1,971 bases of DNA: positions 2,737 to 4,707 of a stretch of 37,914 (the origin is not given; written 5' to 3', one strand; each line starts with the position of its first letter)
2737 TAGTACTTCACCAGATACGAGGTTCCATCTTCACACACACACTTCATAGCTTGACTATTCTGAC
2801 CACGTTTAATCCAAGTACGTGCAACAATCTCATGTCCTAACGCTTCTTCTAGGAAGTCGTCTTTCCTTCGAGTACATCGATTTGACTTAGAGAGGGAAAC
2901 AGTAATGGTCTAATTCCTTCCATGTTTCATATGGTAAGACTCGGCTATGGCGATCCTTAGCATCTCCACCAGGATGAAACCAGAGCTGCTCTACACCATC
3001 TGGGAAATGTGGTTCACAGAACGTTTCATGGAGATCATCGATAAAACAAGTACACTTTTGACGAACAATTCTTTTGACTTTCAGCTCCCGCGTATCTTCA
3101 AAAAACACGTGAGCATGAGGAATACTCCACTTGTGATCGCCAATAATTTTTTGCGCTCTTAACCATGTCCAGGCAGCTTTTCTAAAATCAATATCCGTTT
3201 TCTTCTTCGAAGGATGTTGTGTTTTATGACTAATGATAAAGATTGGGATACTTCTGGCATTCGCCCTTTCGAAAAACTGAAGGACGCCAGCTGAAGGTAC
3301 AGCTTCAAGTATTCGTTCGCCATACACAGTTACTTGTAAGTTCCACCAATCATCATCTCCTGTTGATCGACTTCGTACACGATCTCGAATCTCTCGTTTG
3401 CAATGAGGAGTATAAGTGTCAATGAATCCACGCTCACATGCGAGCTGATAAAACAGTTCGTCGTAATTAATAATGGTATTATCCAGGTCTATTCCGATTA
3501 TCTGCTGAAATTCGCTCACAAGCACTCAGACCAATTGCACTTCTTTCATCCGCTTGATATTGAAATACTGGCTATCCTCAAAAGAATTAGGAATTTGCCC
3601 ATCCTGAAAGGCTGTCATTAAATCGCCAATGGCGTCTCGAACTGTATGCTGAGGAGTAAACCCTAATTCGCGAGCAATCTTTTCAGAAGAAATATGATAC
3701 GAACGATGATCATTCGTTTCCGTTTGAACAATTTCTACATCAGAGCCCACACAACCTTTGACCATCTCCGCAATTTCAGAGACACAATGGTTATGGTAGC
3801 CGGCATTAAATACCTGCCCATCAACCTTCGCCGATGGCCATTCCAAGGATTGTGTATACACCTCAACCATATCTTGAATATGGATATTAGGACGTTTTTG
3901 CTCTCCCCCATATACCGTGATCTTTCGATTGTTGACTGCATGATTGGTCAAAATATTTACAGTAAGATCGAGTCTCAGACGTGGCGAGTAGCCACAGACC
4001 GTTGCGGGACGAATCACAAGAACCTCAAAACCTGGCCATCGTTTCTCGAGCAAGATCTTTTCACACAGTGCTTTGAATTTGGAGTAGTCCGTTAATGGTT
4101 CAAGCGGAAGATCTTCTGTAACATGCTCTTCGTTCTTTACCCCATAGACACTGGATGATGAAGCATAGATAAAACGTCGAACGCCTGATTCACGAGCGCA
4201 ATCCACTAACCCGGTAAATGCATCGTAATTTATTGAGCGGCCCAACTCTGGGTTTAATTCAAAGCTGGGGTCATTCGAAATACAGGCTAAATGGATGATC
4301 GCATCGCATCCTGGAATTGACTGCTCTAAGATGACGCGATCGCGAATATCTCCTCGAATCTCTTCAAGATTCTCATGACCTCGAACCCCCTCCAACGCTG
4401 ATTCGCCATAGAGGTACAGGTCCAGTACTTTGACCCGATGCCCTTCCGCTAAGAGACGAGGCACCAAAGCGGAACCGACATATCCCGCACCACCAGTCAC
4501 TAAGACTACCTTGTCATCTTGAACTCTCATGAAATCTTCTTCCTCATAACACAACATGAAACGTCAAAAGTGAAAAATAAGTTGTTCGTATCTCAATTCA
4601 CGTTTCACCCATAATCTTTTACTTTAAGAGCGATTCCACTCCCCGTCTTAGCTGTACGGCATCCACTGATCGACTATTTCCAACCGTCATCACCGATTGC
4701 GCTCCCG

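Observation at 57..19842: A 19-gene, about 19.8-kb sugar-nucleotide tailoring block next to the late flagellar genes: a candidate undescribed heptose-derived glycan pathway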

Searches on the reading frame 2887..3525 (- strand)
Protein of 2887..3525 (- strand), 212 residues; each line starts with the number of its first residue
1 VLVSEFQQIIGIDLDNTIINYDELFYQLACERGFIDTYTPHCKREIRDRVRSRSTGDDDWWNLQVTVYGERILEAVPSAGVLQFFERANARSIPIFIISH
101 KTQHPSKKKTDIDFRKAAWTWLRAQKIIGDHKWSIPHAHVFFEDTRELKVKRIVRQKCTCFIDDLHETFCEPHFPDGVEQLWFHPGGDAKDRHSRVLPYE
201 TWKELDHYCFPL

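Call 4: search_protein_families(library=pfam, proteins=[window:2887-3525:-])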
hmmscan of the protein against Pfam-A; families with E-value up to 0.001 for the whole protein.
window:2887-3525:- (212 aa): 0 families

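Call 6: search_protein_families(library=ncbifam, proteins=[window:2887-3525:-], max_evalue=0.00001)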
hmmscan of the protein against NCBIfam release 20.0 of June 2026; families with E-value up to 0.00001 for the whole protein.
window:2887-3525:- (212 aa): 0 families

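Call 59: search_solved_structures(query=A1, max_evalue=1)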
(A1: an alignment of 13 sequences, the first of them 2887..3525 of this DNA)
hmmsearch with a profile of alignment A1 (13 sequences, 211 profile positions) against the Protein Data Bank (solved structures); distinct sequences matched with E-value up to 1: 2.
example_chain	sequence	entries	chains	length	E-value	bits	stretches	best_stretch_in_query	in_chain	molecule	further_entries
2fea_A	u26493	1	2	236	0.24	14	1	4-102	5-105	2-hydroxy-3-keto-5-methylthiopentenyl-1-phosphate phosphatase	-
6eez_A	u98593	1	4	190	0.86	12.2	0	31-105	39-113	DsbA-like disulfide oxidoreductase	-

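Call 79: predict_structure(protein=window:2887-3525:-)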
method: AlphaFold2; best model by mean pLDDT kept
length: 212 residues; sequences in the alignment: 1
mean_pLDDT: 36.8   pTM: 0.27
mean pLDDT of the five models: 36.8, 31.1, 30.4, 28.5, 27.6
residues with pLDDT >= 90: 0; 70-90: 0; 50-70: 2; < 50: 210
segments of 3 or more residues with pLDDT < 50: 1-129, 133-212
pLDDT, mean of each block of 10 residues (from residue 1): 23 26 38 34 35 31 31 40 45 39 39 43 48 41 33 37 40 41 37 38 37 29
secondary structure, 60 per line:
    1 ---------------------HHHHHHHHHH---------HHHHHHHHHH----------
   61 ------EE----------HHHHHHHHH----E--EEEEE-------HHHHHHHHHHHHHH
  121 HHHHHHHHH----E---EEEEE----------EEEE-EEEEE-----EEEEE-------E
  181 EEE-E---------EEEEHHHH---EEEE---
elements in order: H22-31 H41-50 H79-87 E95-99 H107-129 E138-142 E153-156 E158-162 E168-172 E180-183 E195-198 H199-202 E206-209

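Call 80: find_homologous_proteins(query=window:2887-3525:-, max_evalue=1e-10)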
Query window:2887-3525:- (212 aa): 312 proteins with E <= 1e-10 among 410 candidates; the best 120 are listed.
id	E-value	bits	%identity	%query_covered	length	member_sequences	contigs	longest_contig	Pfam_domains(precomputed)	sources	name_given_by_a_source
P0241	7.5e-146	502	100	99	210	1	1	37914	-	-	-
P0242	1.4e-43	167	44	96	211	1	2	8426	-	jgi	-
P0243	3.5e-43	166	43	95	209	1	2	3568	-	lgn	-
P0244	3.7e-42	163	41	96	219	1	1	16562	-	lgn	-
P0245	5.4e-42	162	41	96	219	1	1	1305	-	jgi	jgi:hypothetical protein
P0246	2.3e-40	157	43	95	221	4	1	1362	-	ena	-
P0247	3.3e-40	156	43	84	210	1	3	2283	-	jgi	jgi:hypothetical protein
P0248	5.1e-40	156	41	96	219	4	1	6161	-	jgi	jgi:hypothetical protein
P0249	7.1e-40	155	41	96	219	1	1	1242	-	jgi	jgi:hypothetical protein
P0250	1.1e-39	154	40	96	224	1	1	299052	-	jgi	jgi:hypothetical protein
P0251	1.8e-39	154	39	96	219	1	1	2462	-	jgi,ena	-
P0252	2.5e-39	153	41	96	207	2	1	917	-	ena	-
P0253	2.6e-39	153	42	92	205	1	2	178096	-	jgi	jgi:hypothetical protein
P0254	2.9e-39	153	40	96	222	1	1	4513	-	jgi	jgi:hypothetical protein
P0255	3.7e-39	153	43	85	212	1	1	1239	-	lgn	-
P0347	1.6e-33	134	41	90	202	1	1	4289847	-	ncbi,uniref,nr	ncbi:hypothetical protein [Maridesulfovibrio salexigens]|uniref:Haloacid dehalogenase-like hydrolase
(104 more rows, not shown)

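Call 82: find_encoding_contigs(protein=P0347, flank=10000, max_places=2)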
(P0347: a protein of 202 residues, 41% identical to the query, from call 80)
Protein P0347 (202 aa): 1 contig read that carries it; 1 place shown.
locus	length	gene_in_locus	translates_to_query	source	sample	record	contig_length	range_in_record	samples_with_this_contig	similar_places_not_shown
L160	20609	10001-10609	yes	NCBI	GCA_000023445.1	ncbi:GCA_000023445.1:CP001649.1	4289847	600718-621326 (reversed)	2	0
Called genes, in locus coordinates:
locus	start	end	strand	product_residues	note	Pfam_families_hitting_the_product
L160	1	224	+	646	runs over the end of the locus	PF03065:Glyco_hydro_57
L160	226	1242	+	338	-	PF24316:Tli3 (faint), PF02012:BNR (faint), PF13088:BNR_2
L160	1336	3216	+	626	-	PF13506:Glyco_transf_21, PF13641:Glyco_tranf_2_3, PF00535:Glycos_transf_2, PF10111:Glyco_tranf_2_2, PF13632:Glyco_trans_2_3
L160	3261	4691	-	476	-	PF00483:NTP_transferase, PF12804:NTP_transf_3 (weak), PF22640:ManC_GMP_beta-helix, PF01050:MannoseP_isomer, PF07883:Cupin_2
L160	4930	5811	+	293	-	PF03102:NeuB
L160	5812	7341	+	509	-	PF01467:CTP_transf_like, PF00294:PfkB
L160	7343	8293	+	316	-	PF21570:ArgZ-like_C_2nd (weak)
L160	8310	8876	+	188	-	PF13580:SIS_2, PF01380:SIS (faint)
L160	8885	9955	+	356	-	PF04055:Radical_SAM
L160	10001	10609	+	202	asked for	-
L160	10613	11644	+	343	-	PF01636:APH (weak)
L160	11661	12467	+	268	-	PF00456:Transketolase_N, PF13292:DXP_synthase_N, PF00676:E1_dh, PF09364:XFP_N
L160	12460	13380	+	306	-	PF02779:Transket_pyr, PF02780:Transketolase_C, PF17147:PFOR_II (weak)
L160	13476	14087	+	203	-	PF13489:Methyltransf_23, PF13649:Methyltransf_25, PF13847:Methyltransf_31, PF08241:Methyltransf_11, PF08242:Methyltransf_12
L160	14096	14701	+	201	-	-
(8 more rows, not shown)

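Call 87: predict_structure(alignment_id=A3)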
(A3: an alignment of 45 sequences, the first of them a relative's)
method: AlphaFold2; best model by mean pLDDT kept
length: 210 residues; sequences in the alignment: 45
mean_pLDDT: 94.2   pTM: 0.90
mean pLDDT of the five models: 94.2, 94.0, 93.8, 93.7, 93.5
residues with pLDDT >= 90: 185; 70-90: 18; 50-70: 6; < 50: 1
segments of 3 or more residues with pLDDT < 50: none
pLDDT, mean of each block of 10 residues (from residue 1): 85 97 98 96 96 96 97 98 96 97 86 97 94 97 97 98 95 96 77 88 95
secondary structure, 60 per line:
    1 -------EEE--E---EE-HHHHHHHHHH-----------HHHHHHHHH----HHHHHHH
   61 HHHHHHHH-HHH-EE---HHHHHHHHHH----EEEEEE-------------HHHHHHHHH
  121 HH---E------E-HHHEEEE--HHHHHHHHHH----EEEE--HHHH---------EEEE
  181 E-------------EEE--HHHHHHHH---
elements in order: E8-10 H20-29 H41-49 H54-68 H79-88 E93-98 H112-122 E138-141 H144-153 E158-161 H164-167 E177-181 E195-197 H200-207
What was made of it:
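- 2887..3525 (-): Capped HAD-superfamily phosphatase of an unnamed family, not GmhB. AF2 model pLDDT 94.2 (call 87).
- On HAD-superfamily phosphatase: The model has pLDDT 94.2 (call 87).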

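Call 89: fold_search(model_id=the predicted structure, library=pdb)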
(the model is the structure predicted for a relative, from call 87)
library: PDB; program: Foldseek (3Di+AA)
matches with E <= 10: 808; with E <= 0.001: 114
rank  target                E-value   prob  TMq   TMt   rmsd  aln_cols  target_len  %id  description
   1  3kzx                  7.9e-07  1.00  0.51  0.52   8.2       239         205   12  Crystal structure of a Had-superfamily hydrolase from Ehrlichia chaffeensis at 1.9A resolution (released 2009-12-22)
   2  3bwv_A                6.2e-06  1.00  0.62  0.76   4.5       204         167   12  Crystal structure of deoxyribonucleotidase-like protein (NP_764060.1) from Staphylococcus epidermidis ATCC 12228 at 1. (released 2008-01-22)
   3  3bwv_B                6.2e-06  1.00  0.60  0.74   5.1       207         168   12  Crystal structure of deoxyribonucleotidase-like protein (NP_764060.1) from Staphylococcus epidermidis ATCC 12228 at 1. (released 2008-01-22)
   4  2ah5                  7.0e-06  1.00  0.59  0.59   4.6       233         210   12  Hydrolase, haloacid dehalogenase-like family protein SP0104 from Streptococcus pneumoniae (released 2005-09-27)
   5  1z5g_A                8.5e-06  1.00  0.48  0.48   6.3       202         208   14  Crystal structure of Salmonella typhimurium AphA protein (released 2006-03-21)
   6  4rn3_A                1.1e-05  1.00  0.55  0.55   5.4       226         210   13  Crystal structure of a HAD-superfamily hydrolase, subfamily IA, variant 1 (GSU2069) from Geobacter sulfurreducens PCA  (released 2014-11-26)
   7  2aut_D                1.1e-05  1.00  0.46  0.46   6.6       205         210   14  Crystal structure of Lys154Asn mutant of mature AphA of S. typhimurium (released 2006-09-05)
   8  4rn3_B                1.6e-05  1.00  0.52  0.55   6.0       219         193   14  Crystal structure of a HAD-superfamily hydrolase, subfamily IA, variant 1 (GSU2069) from Geobacter sulfurreducens PCA  (released 2014-11-26)
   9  1z88_A                1.6e-05  1.00  0.48  0.49   6.5       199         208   12  Crystal structure of Lys154Arg mutant of mature AphA of S. typhimurium (released 2006-04-04)
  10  1n8n                  1.7e-05  1.00  0.49  0.49   6.4       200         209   13  Crystal structure of the Au3+ complex of AphA class B acid phosphatase/phosphotransferase from E. coli at 1.69 A resolut (released 2004-02-03)
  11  4eek                  1.9e-05  1.00  0.60  0.56   5.3       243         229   12  Crystal structure of HAD FAMILY HYDROLASE DR_1622 from Deinococcus radiodurans R1 (TARGET EFI-501256) With bound phospha (released 2012-04-18)
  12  1z5g_D                2.0e-05  1.00  0.47  0.47   6.5       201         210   13  Crystal structure of Salmonella typhimurium AphA protein (released 2006-03-21)
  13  1z88_D                2.3e-05  1.00  0.48  0.48   6.5       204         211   14  Crystal structure of Lys154Arg mutant of mature AphA of S. typhimurium (released 2006-04-04)
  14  1z88_B                2.8e-05  1.00  0.46  0.46   6.9       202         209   11  Crystal structure of Lys154Arg mutant of mature AphA of S. typhimurium (released 2006-04-04)
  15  1z5g_B                3.1e-05  1.00  0.46  0.46   6.8       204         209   14  Crystal structure of Salmonella typhimurium AphA protein (released 2006-03-21)
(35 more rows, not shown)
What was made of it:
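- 2887..3525 (-): Foldseek top hits are HAD phosphatases, best E 8e-7 (call 89).
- On HAD-superfamily phosphatase: 114 Foldseek matches at E<=0.001, and the listed top hits are nearly all HAD hydrolases (call 89).
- Checked: Its HAD fold was established here by structure prediction and fold search (calls 87, 89).
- The HAD fold is confirmed (calls 87, 89).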

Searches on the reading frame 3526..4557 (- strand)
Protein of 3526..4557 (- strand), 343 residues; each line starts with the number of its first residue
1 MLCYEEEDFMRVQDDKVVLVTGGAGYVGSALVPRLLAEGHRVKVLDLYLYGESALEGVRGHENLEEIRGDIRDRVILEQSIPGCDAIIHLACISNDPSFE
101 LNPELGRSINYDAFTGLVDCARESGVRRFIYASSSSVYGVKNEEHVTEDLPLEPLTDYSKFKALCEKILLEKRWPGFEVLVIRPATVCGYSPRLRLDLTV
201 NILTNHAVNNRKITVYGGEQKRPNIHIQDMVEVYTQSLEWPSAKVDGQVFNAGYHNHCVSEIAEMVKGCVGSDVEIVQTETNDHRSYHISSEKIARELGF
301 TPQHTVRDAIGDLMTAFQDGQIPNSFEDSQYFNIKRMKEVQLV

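Call 4: search_protein_families(library=pfam, proteins=[window:3526-4557:-])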
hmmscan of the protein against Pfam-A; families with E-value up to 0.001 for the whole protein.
window:3526-4557:- (343 aa): 8 families
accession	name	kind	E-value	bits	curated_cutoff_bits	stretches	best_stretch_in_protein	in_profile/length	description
PF01370.27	Epimerase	-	2.4e-39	135.6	20.9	1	18-253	1-240/240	NAD dependent epimerase/dehydratase family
PF16363.11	GDP_Man_Dehyd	-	7.8e-28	98.3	27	1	19-310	1-329/332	GDP-mannose 4,6 dehydratase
PF01073.25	3Beta_HSD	-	6.3e-20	71.8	22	1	19-193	1-187/280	3-beta hydroxysteroid dehydrogenase/isomerase family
PF04321.23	RmlD_sub_bind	-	5.6e-12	45.8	27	1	18-241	3-200/287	RmlD substrate binding domain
PF13460.12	NAD_binding_10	-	6.6e-12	46.1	27.2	1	22-185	1-144/184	NAD(P)H-binding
PF05368.20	NmrA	-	6.2e-09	36.3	27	1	15-134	2-107/298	NmrA-like family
PF02719.21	Polysacc_synt_2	-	1.1e-08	35.1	20.2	1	18-134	1-128/293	Polysaccharide biosynthesis protein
PF07993.18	NAD_binding_4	-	3.4e-07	30.1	20.1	0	84-191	89-210/258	Male sterility protein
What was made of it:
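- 3526..4557 (-): SDR_d, a distant member of the Cj1427 subfamily. Pfam Epimerase (call 4).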

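Call 6: search_protein_families(library=ncbifam, proteins=[window:3526-4557:-], max_evalue=0.00001)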
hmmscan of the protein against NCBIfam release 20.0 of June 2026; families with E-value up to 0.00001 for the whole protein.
window:3526-4557:- (343 aa): 29 families (the best 25 are shown)
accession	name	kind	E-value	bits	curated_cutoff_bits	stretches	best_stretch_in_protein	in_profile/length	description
TIGR01179.1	galE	equivalog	6.8e-34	117.2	262.3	1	18-307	2-314/332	UDP-glucose 4-epimerase GalE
TIGR04180.1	EDH_00030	hypoth_equivalog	4.4e-26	91.6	475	1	18-281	1-267/297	NAD-dependent 4,6-dehydratase LegB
TIGR01181.1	dTDP_gluc_dehyt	equivalog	1.6e-24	86.6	365.1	1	18-312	2-306/321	dTDP-glucose 4,6-dehydratase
TIGR03466.1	HpnA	hypoth_equivalog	2e-24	86.1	367.65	1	17-304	2-280/327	hopanoid-associated sugar epimerase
NF043036.1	ErythonDh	equivalog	3.9e-21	75.6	325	1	18-177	3-168/321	D-erythronate dehydrogenase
TIGR02197.1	heptose_epim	equivalog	1.8e-20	73.3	274.6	1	18-171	1-151/316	ADP-glyceromanno-heptose 6-epimerase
NF007956.0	PRK10675.1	subfamily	1.8e-16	60.2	394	1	18-312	3-324/338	UDP-glucose 4-epimerase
NF052578.1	StrlDmthSdmBMthl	equivalog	1.9e-16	60.7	600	1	18-234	3-212/328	sterol demethylase protein SdmB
NF042422.1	oxyalk_red_OleD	equivalog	6.1e-14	52.1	580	1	18-238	3-215/329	2-alkyl-3-oxoalkanoate reductase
NF008872.0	PRK11908.1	equivalog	2e-13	50.1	294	1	16-271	2-272/349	bifunctional UDP-4-keto-pentose/UDP-xylose synthase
NF042423.1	oxyalk_red_Shew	equivalog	1.9e-12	46.9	580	1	16-189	9-176/331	2-alkyl-3-oxoalkanoate reductase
NF005998.1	PRK08125.1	equivalog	3.8e-12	45.4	777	1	10-266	310-581/649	bifunctional UDP-4-amino-4-deoxy-L-arabinose formyltransferase/UDP-glucuronic acid oxidase ArnA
NF041015.1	UDPsulfquin_syn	equivalog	3.9e-12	45.8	575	1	200-315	239-361/384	UDP-sulfoquinovose synthase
NF011728.1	PRK15181.1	equivalog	9e-12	44.6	760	1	1-163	1-170/348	Vi polysaccharide biosynthesis UDP-N-acetylglucosaminuronic acid C-4 epimerase TviC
NF041293.1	G6PDh_Azf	equivalog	1.1e-11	44.6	400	1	15-146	2-127/252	NAD-dependent glucose-6-phosphate dehydrogenase Azf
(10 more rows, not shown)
